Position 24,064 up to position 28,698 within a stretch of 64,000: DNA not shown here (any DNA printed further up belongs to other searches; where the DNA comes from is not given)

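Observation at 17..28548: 28.5-kb co-directional locus: three giant S8 surface proteases bracketing an atypical Opp-type peptide importer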

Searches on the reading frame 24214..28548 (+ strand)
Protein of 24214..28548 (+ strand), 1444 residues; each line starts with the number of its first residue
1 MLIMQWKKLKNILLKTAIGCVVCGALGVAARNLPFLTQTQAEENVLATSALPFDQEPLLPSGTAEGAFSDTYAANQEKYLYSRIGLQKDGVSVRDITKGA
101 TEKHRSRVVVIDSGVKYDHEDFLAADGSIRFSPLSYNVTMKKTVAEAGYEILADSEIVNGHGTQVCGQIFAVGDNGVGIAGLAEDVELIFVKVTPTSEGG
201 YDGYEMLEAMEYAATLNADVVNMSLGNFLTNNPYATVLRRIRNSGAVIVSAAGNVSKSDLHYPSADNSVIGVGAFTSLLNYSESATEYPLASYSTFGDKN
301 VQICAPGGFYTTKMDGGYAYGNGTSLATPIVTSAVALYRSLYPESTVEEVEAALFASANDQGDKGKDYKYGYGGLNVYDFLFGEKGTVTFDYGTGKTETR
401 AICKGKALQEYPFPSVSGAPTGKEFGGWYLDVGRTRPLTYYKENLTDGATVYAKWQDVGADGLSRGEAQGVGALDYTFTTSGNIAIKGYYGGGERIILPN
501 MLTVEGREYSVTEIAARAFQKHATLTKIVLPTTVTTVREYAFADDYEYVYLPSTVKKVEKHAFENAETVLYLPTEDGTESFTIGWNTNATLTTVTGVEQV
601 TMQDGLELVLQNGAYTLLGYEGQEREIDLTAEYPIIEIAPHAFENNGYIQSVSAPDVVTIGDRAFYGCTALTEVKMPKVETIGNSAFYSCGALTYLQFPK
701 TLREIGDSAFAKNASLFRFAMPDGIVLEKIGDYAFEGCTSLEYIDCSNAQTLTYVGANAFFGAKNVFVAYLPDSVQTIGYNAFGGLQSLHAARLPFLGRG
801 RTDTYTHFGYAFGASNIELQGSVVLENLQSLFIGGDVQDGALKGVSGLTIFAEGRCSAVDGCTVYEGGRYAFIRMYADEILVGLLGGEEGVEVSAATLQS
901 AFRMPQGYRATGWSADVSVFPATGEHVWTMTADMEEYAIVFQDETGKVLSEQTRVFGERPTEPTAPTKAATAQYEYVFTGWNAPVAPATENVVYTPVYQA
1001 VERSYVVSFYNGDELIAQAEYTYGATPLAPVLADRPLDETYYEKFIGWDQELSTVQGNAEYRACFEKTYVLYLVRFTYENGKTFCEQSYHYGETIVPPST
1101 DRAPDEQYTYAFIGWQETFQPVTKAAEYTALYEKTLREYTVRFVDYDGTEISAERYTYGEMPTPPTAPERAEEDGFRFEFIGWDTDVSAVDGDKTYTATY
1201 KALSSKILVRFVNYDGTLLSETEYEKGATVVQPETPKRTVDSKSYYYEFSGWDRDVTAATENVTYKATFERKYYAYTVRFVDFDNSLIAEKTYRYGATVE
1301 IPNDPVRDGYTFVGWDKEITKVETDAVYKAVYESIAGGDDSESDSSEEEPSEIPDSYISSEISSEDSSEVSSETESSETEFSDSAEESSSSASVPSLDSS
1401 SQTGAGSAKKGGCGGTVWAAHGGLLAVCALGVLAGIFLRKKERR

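Call 4: search_protein_families(library=pfam, proteins=[window:24214-28548:+], max_evalue=0.01)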
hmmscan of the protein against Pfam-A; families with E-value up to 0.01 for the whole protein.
window:24214-28548:+ (1444 aa): 3 families
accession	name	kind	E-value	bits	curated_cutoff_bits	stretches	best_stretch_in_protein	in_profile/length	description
PF00082.27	Peptidase_S8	-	3.6e-44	151.7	21.8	1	108-373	6-288/288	Subtilase family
PF13306.12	LRR_5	-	1.8e-39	135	27.7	3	637-746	2-108/127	BspA type Leucine rich repeat region (6 copies)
PF09479.16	Flg_new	-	8.5e-19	67.9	27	1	1276-1319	1-42/65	Listeria-Bacteroides repeat domain (List_Bact_rpt)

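Call 47: search_protein_families(library=ncbifam, proteins=[window:24214-28548:+], max_evalue=0.01)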
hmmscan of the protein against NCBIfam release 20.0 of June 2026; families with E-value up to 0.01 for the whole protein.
window:24214-28548:+ (1444 aa): 11 families
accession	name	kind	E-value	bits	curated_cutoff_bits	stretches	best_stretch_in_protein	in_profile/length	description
TIGR03921.1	T7SS_mycosin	equivalog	7.8e-31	107.5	278.75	1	107-378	16-282/353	type VII secretion-associated serine protease mycosin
NF033595.1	denti_PrtP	equivalog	6.5e-16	58.1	300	2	107-189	193-279/606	dentilisin complex serine proteinase subunit PrtP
NF047961.1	adhesin_HupY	equivalog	1.4e-13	49.9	1250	2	692-783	187-273/978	leucine-rich repeat adhesin HupY/LrrG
TIGR03895.1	protease_PatA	subfamily_domain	6.6e-11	41.7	421.05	1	161-342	1-180/606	PatA/PatG family cyanobactin maturation protease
NF049966.1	QH_SP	equivalog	1.2e-08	34.6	165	1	107-362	1-215/219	subtilisin-like serine protease QhpE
NF045861.1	glide_Gli349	exception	7.1e-08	29.6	1750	1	654-712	2685-2743/3169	gliding machinery surface structure protein Gli349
NF040553.1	SGO_0316_fam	subfamily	3e-06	25.2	1400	1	160-258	359-467/1486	SGO_0316/SGO_0317 family LPXTG-anchored serine peptidase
NF052328.1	NeuramTDE0471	equivalog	0.00032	19.5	900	1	365-457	27-118/538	neuraminidase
NF040809.1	germ_prot_CspBA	exception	0.0026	15.4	1250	0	108-262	656-831/1099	bifunctional germination protease/germinant receptor pseudoprotease CspBA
NF040808.2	CspC_non_triad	exception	0.0049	15.4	675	0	108-264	100-286/556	bile acid germinant receptor pseudoprotease CspC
NF033188.1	internalin_H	exception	0.0062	15.2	1050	1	1258-1317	399-454/548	InlH/InlC2 family class 1 internalin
